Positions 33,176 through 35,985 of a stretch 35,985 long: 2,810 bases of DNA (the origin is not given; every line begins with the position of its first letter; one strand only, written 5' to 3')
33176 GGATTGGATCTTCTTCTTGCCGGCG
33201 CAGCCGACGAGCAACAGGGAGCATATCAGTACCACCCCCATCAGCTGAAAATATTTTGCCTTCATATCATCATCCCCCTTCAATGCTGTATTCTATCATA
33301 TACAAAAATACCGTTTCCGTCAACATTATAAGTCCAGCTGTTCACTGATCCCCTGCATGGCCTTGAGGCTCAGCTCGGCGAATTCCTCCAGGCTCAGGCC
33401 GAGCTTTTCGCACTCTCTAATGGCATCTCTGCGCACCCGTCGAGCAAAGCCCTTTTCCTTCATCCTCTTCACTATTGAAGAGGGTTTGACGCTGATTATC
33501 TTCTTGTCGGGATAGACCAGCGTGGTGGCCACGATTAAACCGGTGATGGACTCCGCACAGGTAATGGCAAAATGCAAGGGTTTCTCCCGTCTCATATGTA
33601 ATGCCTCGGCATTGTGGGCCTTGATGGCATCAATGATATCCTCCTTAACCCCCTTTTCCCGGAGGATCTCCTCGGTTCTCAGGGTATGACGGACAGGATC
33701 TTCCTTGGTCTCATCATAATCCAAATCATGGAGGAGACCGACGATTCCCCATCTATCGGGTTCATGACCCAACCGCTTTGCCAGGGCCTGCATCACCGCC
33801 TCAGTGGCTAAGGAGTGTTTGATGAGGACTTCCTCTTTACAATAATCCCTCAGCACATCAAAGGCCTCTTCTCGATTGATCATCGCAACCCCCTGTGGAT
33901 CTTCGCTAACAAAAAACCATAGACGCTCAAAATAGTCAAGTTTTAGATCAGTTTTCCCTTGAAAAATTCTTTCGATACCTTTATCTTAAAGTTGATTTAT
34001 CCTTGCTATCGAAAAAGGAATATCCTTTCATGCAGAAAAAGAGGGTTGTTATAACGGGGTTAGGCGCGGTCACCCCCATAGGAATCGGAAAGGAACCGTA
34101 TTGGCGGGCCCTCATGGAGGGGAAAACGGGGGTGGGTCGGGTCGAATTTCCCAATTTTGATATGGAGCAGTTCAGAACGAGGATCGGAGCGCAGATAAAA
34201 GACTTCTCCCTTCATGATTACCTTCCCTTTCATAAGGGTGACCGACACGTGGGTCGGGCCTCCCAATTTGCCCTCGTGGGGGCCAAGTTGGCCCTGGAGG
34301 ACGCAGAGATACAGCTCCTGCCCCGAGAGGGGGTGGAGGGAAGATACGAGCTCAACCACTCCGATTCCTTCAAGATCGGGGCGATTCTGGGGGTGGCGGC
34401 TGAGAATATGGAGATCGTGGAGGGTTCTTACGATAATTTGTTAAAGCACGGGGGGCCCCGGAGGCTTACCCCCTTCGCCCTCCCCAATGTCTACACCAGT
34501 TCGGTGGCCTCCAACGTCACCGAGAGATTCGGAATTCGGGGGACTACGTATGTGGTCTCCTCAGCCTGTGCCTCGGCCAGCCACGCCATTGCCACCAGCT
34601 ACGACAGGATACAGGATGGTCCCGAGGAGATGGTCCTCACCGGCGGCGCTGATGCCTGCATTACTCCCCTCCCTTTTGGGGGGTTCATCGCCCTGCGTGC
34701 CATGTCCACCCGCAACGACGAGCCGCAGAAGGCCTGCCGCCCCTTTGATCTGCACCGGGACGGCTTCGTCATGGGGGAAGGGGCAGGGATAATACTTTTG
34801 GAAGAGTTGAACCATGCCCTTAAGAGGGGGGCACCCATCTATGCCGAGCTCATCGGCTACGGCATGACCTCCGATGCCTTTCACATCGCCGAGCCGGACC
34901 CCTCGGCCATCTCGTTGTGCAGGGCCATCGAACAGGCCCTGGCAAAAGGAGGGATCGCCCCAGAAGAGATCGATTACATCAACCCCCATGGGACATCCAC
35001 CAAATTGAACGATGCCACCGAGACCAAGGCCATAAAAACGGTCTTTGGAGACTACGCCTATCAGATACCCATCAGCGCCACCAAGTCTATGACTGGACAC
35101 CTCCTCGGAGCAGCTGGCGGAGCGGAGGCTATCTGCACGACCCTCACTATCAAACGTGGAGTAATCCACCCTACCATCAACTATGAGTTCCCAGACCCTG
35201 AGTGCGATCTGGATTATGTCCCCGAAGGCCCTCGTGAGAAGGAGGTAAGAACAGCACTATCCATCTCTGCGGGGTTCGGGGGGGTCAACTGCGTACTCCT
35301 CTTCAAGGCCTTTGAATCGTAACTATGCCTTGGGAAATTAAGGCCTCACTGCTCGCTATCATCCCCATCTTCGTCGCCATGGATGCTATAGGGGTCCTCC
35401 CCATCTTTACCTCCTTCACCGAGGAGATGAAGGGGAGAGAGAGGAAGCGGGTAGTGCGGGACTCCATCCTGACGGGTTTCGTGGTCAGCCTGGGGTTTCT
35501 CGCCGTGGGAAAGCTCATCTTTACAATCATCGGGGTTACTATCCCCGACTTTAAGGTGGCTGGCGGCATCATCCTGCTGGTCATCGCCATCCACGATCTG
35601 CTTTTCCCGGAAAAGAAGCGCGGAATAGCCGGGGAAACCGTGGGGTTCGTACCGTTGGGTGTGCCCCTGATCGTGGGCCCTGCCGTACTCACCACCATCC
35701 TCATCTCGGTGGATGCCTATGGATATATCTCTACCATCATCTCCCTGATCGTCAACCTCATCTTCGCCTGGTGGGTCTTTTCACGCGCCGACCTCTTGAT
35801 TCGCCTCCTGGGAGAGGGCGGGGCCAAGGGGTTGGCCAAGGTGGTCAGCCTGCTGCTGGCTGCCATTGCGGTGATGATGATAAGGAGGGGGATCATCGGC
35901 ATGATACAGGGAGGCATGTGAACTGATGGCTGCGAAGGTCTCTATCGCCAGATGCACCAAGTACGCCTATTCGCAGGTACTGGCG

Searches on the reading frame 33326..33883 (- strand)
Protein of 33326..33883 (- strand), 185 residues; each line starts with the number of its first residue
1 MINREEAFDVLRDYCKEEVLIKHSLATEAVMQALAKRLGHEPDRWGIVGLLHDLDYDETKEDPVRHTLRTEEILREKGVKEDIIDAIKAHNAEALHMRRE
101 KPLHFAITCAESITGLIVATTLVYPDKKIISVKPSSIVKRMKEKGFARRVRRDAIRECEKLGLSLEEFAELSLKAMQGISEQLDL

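Call 47: search_protein_families(library=pfam, proteins=[window:33326-33883:-], max_evalue=0.01)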
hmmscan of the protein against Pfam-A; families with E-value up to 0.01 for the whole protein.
window:33326-33883:- (185 aa): 1 family
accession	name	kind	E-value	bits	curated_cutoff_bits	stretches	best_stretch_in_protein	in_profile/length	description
PF01966.28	HD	-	1.3e-08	35.6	22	1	21-95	2-90/116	HD domain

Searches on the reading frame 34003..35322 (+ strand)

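Call 47: search_protein_families(library=pfam, proteins=[window:34003-35322:+], max_evalue=0.01)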
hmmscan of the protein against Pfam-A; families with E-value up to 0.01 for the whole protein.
window:34003-35322:+ (439 aa): 3 families
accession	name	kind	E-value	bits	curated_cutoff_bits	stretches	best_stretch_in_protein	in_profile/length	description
PF00109.32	ketoacyl-synt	-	1.6e-47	162.7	20.8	1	13-272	2-252/252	Beta-ketoacyl synthase, N-terminal domain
PF02801.28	Ketoacyl-synt_C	-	5.1e-37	126.9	20.8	1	280-395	1-119/119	Beta-ketoacyl synthase, C-terminal domain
PF00108.29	Thiolase_N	-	0.0091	15.8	26.4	0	176-216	70-112/260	Thiolase, N-terminal domain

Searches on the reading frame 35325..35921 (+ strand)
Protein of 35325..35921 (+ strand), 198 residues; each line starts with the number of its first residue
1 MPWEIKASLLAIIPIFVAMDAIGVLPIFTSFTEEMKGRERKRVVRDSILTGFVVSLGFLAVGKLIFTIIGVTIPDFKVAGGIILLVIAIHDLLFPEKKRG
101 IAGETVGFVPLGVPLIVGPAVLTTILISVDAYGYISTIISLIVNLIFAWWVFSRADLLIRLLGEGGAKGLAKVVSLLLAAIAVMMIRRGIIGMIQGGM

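Call 47: search_protein_families(library=pfam, proteins=[window:35325-35921:+], max_evalue=0.01)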
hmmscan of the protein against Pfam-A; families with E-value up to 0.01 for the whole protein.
window:35325-35921:+ (198 aa): 1 family
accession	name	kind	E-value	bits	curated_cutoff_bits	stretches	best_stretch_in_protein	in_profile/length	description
PF01914.23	MarC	-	1.3e-34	119.9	23.9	1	10-194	6-203/203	MarC family integral membrane protein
